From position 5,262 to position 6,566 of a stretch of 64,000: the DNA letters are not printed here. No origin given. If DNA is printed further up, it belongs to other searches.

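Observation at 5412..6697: Graspetide (ATP-grasp RiPP) mini-cluster carried in the accessory region of the element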

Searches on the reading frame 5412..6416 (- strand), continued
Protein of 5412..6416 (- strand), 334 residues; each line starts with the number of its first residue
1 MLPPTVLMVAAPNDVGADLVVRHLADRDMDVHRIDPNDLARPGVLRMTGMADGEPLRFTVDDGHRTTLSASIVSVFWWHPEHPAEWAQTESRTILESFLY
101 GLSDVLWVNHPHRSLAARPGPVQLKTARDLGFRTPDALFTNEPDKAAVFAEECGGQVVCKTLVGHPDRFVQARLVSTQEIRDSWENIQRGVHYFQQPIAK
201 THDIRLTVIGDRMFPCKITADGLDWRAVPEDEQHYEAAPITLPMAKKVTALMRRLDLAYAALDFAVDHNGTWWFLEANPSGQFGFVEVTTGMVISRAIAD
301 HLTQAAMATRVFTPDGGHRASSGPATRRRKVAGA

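Call 51: find_encoding_contigs(protein=P0027, flank=10000, max_places=1)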
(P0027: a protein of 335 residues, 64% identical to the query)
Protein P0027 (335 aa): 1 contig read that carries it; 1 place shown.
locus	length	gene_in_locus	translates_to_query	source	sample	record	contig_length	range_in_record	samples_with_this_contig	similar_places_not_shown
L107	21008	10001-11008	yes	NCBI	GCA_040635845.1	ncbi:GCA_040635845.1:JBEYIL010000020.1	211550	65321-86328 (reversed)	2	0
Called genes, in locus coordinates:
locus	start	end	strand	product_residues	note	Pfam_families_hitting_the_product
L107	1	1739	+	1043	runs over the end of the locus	PF10145:PhageMin_Tail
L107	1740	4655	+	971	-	-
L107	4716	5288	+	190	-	-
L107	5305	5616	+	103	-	-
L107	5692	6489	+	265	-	PF05257:CHAP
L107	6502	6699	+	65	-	-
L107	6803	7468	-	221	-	-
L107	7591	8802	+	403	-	PF01381:HTH_3 (weak), PF13560:HTH_31, PF13428:TPR_14 (faint), PF13424:TPR_12 (faint), PF14559:TPR_19 (faint)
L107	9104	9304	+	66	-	-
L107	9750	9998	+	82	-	-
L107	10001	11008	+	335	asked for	-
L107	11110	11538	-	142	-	-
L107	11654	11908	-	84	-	-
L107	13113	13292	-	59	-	-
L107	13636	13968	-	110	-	PF11774:Lsr2, PF23359:Lsr2_DNA-bd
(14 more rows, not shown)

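Call 52: find_encoding_contigs(protein=P0034, flank=10000, max_places=1)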
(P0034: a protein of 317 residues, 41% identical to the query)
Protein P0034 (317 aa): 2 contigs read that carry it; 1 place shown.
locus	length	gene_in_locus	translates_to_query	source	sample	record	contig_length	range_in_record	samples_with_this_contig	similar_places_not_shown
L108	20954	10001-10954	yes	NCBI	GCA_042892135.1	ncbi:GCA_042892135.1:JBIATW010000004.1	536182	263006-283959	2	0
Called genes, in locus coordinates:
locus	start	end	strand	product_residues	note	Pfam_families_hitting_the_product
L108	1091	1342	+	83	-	PF13683:rve_3 (faint)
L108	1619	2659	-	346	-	-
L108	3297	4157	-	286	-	PF02737:3HCDH_N, PF00725:3HCDH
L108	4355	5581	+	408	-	PF02638:GHL10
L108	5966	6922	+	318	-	-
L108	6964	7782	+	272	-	-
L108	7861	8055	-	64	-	PF04149:DUF397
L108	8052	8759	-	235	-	PF19054:DUF5753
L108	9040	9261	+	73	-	-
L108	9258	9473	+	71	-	-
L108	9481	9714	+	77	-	-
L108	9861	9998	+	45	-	-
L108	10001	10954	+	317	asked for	-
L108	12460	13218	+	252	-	-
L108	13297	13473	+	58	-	-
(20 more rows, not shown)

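Call 53: search_dna_similar(query=window:5412-6416:-, collection=phages, mode=protein, max_rows=25, max_evalue=0.00001)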
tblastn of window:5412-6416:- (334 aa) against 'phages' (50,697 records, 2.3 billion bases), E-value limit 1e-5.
Records with a match: 2; places in all: 2; records where one place covers at least 80% of the query: 2.
Best place of each record, by identity: <60% 2.
By first word of the organism name: Leptospira 1; Bacteriophage 1.
By host as written in the record: frog 1; - 1.
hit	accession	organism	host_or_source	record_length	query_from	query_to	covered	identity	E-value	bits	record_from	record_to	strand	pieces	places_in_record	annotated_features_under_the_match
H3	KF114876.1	Leptospira phage vB_LalZ_80412-LE1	frog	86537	6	302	89%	27.2%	4e-24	108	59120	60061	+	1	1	RimK-like ATP-grasp domain protein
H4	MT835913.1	Bacteriophage sp.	human fecal samples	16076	6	302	89%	26.9%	5e-21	100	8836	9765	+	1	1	record has no annotation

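Call 54: search_dna_similar(query=window:5412-6416:-, collection=plasmids, mode=protein, max_rows=25, max_evalue=1e-10)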
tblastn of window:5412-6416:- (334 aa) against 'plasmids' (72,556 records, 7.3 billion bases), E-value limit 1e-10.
Records with a match: 74; places in all: 84; records where one place covers at least 80% of the query: 65.
Best place of each record, by identity: <60% 74.
By first word of the organism name: Streptomyces 41; Embleya 3; Nostoc 3; Kitasatospora 2; Nocardiopsis 2; Agrobacterium 2; Croceicoccus 2; Rhizobium 2; Martelella 2; Saccharopolyspora 1; and 14 more.
By predicted mobility (MOB-suite, as given by PLSDB): non-mobilizable 59; conjugative 8; mobilizable 7.
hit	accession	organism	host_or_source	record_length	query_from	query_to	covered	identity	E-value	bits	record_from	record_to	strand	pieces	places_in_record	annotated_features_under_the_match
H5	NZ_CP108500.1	Streptomyces sp. NBC_01240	-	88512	5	304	90%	38.5%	6e-42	162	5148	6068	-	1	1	MvdC/MvdD family ATP grasp protein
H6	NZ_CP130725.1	Streptomyces sp. NBC_01238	-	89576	5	303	90%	38.3%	7e-41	159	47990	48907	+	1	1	MvdC/MvdD family ATP grasp protein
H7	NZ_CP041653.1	Streptomyces sp. RLB1-9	Isolated strain,Microscale soil grain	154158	5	309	91%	37.1%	3e-43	166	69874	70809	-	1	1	MvdC/MvdD family ATP grasp protein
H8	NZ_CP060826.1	Streptomyces genisteinicus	whole organism,leaf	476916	6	313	92%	35.8%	6e-43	165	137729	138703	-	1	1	tgmB: ATP-grasp ribosomal peptide maturase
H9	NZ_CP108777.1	Embleya sp. NBC_00896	-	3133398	4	304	90%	36.4%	5e-32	133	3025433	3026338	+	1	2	none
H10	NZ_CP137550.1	Streptomyces sp. N50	Selaginella tamariscina,cell ...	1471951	5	310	92%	35.6%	8e-36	144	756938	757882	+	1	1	record has no annotation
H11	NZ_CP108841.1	Streptomyces chartreusis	-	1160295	5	304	90%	36.2%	9e-35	141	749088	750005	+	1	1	none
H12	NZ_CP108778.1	Embleya sp. NBC_00896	-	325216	3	302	90%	36.0%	2e-34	140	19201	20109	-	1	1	hypothetical protein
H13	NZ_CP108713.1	Streptomyces sp. NBC_01001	-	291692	5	323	96%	33.8%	2e-36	146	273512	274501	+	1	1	tgmB: ATP-grasp ribosomal peptide maturase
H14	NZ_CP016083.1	Streptomyces sp. SAT1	Adenophora trachelioides Maxim.,single ...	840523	5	327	97%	33.2%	1e-31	132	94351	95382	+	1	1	tgmB: ATP-grasp ribosomal peptide maturase | tgmC: ATP-grasp peptide maturase system methyltransferase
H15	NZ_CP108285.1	Streptomyces atratus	-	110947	4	302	90%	35.4%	5e-36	145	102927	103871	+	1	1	tgmB: ATP-grasp ribosomal peptide maturase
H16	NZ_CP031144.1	Saccharopolyspora pogona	soil,soil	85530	5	305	90%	35.1%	6e-33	136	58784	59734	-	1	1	tgmB: ATP-grasp ribosomal peptide maturase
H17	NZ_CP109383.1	Streptomyces atratus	-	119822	4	302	90%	35.1%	6e-36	145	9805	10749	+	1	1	tgmB: ATP-grasp ribosomal peptide maturase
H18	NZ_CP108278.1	Streptomyces atratus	-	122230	4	302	90%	35.1%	6e-36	145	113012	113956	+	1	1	tgmB: ATP-grasp ribosomal peptide maturase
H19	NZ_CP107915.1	Streptomyces sp. NBC_00445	-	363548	5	328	97%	32.3%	1e-20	100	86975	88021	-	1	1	tgmB: ATP-grasp ribosomal peptide maturase | tgmC: ATP-grasp peptide maturase system methyltransferase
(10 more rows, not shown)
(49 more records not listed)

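Call 73: find_encoding_contigs(protein=P0028, flank=10000, max_places=1)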
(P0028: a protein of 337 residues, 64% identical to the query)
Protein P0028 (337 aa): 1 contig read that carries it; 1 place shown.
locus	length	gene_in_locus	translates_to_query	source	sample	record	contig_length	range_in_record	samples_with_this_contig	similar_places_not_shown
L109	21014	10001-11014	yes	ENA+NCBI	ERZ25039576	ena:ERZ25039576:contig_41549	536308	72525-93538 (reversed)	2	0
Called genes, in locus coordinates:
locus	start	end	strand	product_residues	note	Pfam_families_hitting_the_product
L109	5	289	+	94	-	-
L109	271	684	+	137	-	-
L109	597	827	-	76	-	-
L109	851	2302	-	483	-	PF12323:HTH_OrfB_IS605 (weak), PF01385:OrfB_IS605, PF07282:Cas12f1-like_TNB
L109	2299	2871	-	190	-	PF00239:Resolvase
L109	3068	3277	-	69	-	PF04149:DUF397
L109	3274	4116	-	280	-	PF13560:HTH_31, PF01381:HTH_3, PF19054:DUF5753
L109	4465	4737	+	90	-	-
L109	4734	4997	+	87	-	-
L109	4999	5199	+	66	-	-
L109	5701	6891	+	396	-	PF07669:Eco57I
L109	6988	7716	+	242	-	PF04555:XhoI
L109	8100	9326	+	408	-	PF12323:HTH_OrfB_IS605, PF01385:OrfB_IS605, PF07282:Cas12f1-like_TNB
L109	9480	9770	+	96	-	-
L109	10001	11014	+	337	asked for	-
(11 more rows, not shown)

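Call 74: find_encoding_contigs(protein=P0022, flank=10000, max_places=1)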
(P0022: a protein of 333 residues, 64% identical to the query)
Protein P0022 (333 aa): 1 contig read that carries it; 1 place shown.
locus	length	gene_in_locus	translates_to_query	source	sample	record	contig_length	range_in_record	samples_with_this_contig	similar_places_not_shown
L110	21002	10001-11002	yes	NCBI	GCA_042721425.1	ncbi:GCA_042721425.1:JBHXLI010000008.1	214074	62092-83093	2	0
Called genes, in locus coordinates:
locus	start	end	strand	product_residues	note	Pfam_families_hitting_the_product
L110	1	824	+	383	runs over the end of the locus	PF06187:DUF993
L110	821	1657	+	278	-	PF01261:AP_endonuc_2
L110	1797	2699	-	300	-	PF00294:PfkB, PF08543:Phos_pyr_kin (weak)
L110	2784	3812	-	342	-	PF00356:LacI, PF00532:Peripla_BP_1, PF13407:Peripla_BP_4, PF13377:Peripla_BP_3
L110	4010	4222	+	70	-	PF14117:DUF4287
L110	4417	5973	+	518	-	PF00239:Resolvase, PF07508:Recombinase (weak)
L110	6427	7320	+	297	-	PF13730:HTH_36 (faint)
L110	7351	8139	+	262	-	-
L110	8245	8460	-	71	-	PF04149:DUF397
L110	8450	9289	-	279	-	PF13560:HTH_31, PF01381:HTH_3, PF12844:HTH_19 (faint), PF19054:DUF5753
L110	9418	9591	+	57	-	-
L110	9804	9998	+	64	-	-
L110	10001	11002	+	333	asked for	-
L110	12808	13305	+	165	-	-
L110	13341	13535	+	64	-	-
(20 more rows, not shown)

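Call 75: find_encoding_contigs(protein=P0018, flank=10000, max_places=1)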
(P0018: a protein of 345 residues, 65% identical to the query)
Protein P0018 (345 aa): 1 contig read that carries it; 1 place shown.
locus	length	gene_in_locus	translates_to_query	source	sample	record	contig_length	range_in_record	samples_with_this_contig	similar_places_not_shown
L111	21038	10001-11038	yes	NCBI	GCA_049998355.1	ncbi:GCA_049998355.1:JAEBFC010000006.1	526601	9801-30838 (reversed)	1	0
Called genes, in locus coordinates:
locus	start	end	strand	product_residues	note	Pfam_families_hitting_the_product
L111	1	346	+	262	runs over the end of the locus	PF00795:CN_hydrolase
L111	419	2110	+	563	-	PF01266:DAO (faint), PF13450:NAD_binding_8, PF01593:Amino_oxidase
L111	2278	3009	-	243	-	PF19458:DUF5995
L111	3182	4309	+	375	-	PF01341:Glyco_hydro_6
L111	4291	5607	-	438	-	PF00860:Xan_ur_permease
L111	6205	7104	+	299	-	-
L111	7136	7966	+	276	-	-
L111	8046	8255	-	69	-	PF04149:DUF397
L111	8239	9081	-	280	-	PF13560:HTH_31 (weak), PF19054:DUF5753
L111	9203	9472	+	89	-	-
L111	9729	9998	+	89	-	-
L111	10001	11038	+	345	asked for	-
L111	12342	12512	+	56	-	-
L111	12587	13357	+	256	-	-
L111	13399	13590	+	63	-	-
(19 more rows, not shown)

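Call 77: predict_structure(alignment_id=A2)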
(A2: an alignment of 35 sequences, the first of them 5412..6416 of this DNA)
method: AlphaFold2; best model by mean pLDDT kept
length: 334 residues; sequences in the alignment: 35
mean_pLDDT: 91.5   pTM: 0.86
mean pLDDT of the five models: 91.5, 91.1, 90.4, 89.9, 89.4
residues with pLDDT >= 90: 285; 70-90: 20; 50-70: 12; < 50: 17
segments of 3 or more residues with pLDDT < 50: 316-328
pLDDT, mean of each block of 10 residues (from residue 1): 93 95 96 97 96 93 96 95 95 95 92 93 97 98 98 97 72 96 95 96 98 98 92 97 98 97 98 97 95 98 86 51 45 50
secondary structure, 60 per line:
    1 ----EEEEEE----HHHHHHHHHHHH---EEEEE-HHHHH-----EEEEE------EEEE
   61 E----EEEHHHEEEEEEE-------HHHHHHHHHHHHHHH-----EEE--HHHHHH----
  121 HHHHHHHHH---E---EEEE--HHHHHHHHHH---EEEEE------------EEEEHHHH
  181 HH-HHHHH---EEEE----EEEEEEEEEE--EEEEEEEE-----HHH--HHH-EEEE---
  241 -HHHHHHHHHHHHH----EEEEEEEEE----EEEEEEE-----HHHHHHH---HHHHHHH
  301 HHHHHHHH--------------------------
elements in order: E5-10 H15-26 E30-34 H36-40 E46-50 E57-61 E66-68 E72-78 H86-100 E106-108 H111-116 H121-129 E137-140 H143-152 E156-160 E173-176 H177-182 H184-188 E192-195 E200-209 E212-219 E234-237 H242-254 E259-267 E272-278 H284-290 H294-308

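Call 80: fold_search(model_id=the predicted structure, library=pdb)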
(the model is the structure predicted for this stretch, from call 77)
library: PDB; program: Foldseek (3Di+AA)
matches with E <= 10: 1379; with E <= 0.001: 537
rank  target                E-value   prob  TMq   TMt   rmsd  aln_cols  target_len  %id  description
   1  9bou_A                1.5e-28  1.00  0.76  0.86   3.5       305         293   34  Crystal structure of ATP-grasp ligase PruB from Streptomyces coelicolor A3(2) (released 2024-12-18)
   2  9bou_B                3.1e-28  1.00  0.75  0.88   2.8       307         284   34  Crystal structure of ATP-grasp ligase PruB from Streptomyces coelicolor A3(2) (released 2024-12-18)
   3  7m4s_A                1.6e-25  1.00  0.80  0.85   3.0       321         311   23  Crystal structure of macrocyclase AMdnB from Anabaena sp. PCC 7120 (released 2021-11-03)
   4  5ig9_E                5.3e-25  1.00  0.79  0.84   4.4       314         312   24  Crystal structure of macrocyclase MdnC bound with precursor peptide MdnA from Microcystis aeruginosa MRC (released 2016-09-21)
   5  5ig9_A                6.7e-25  1.00  0.78  0.81   4.9       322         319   22  Crystal structure of macrocyclase MdnC bound with precursor peptide MdnA from Microcystis aeruginosa MRC (released 2016-09-21)
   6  5ig9_G                1.2e-24  1.00  0.79  0.84   4.4       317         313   24  Crystal structure of macrocyclase MdnC bound with precursor peptide MdnA from Microcystis aeruginosa MRC (released 2016-09-21)
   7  7m4s_B                1.3e-24  1.00  0.77  0.82   3.9       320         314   22  Crystal structure of macrocyclase AMdnB from Anabaena sp. PCC 7120 (released 2021-11-03)
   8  5ig9_C                3.9e-24  1.00  0.79  0.84   4.2       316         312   23  Crystal structure of macrocyclase MdnC bound with precursor peptide MdnA from Microcystis aeruginosa MRC (released 2016-09-21)
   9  7mgv_A                1.1e-23  1.00  0.78  0.78   4.5       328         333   20  Chryseobacterium gregarium RiPP-associated ATP-grasp ligase in complex with ADP, and a leader and core peptide (released 2021-06-23)
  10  5ig9_H                1.6e-23  1.00  0.77  0.83   3.5       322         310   22  Crystal structure of macrocyclase MdnC bound with precursor peptide MdnA from Microcystis aeruginosa MRC (released 2016-09-21)
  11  5ig9_D                2.1e-23  1.00  0.78  0.85   2.8       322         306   23  Crystal structure of macrocyclase MdnC bound with precursor peptide MdnA from Microcystis aeruginosa MRC (released 2016-09-21)
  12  5ig9_B                8.0e-23  1.00  0.77  0.84   2.8       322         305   21  Crystal structure of macrocyclase MdnC bound with precursor peptide MdnA from Microcystis aeruginosa MRC (released 2016-09-21)
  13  5ig8_A                1.0e-22  1.00  0.73  0.79   4.4       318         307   22  Crystal structure of macrocyclase MdnB from Microcystis aeruginosa MRC (released 2016-09-21)
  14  5ig9_F                1.4e-22  1.00  0.77  0.85   2.8       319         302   22  Crystal structure of macrocyclase MdnC bound with precursor peptide MdnA from Microcystis aeruginosa MRC (released 2016-09-21)
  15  7m4s_C                1.8e-22  1.00  0.74  0.82   5.0       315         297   23  Crystal structure of macrocyclase AMdnB from Anabaena sp. PCC 7120 (released 2021-11-03)
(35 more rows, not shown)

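Call 82: find_encoding_contigs(protein=P0009, flank=10000, max_places=1)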
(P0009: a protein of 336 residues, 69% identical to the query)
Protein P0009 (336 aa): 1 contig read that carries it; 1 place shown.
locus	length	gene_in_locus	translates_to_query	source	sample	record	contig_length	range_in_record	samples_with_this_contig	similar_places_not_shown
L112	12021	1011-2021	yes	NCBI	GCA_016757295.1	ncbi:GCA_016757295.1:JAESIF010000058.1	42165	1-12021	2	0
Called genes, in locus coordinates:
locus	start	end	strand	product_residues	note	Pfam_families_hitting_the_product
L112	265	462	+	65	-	-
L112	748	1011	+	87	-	-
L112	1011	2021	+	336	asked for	-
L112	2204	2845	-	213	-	PF00437:T2SSE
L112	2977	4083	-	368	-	PF26563:Rv3660c_N, PF01656:CbiA (weak), PF10609:ParA (faint)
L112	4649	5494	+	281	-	PF00702:Hydrolase, PF12710:HAD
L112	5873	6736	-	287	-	-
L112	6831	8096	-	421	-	-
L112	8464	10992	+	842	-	PF00916:Sulfate_transp, PF00484:Pro_CA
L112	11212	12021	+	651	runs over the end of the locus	PF16177:ACAS_N, PF00501:AMP-binding, PF13193:AMP-binding_C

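Call 83: find_encoding_contigs(protein=P0033, flank=10000, max_places=1)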
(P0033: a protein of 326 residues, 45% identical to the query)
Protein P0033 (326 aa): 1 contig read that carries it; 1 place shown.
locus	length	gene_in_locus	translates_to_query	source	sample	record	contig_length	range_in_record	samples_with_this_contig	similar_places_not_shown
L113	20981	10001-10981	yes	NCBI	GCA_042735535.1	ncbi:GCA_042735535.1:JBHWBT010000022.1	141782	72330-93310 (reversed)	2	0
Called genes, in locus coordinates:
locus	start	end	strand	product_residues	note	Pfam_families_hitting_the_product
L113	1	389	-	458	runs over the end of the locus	PF00083:Sugar_tr, PF07690:MFS_1, PF06779:MFS_4 (faint), PF07690:MFS_1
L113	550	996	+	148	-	PF01638:HxlR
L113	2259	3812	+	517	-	PF00239:Resolvase, PF07508:Recombinase, PF13408:Zn_ribbon_recom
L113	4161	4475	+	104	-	-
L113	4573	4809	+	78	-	-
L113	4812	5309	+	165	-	-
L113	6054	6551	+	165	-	PF05119:Terminase_4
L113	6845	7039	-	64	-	PF04149:DUF397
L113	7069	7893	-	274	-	PF13560:HTH_31, PF01381:HTH_3 (faint), PF19054:DUF5753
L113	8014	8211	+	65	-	-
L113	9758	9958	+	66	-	-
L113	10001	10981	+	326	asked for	PF21068:ATPgraspMvdD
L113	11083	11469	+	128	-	-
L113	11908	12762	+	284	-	PF11716:MDMPI_N, PF12867:DinB_2 (faint), PF07398:MDMPI_C, PF17844:SCP_3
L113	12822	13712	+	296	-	PF03724:META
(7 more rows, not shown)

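Call 87: search_protein_families(library=padloc, proteins=[window:5412-6416:-], max_evalue=0.01)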
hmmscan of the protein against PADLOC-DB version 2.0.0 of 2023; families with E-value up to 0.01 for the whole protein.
window:5412-6416:- (334 aa): 0 families
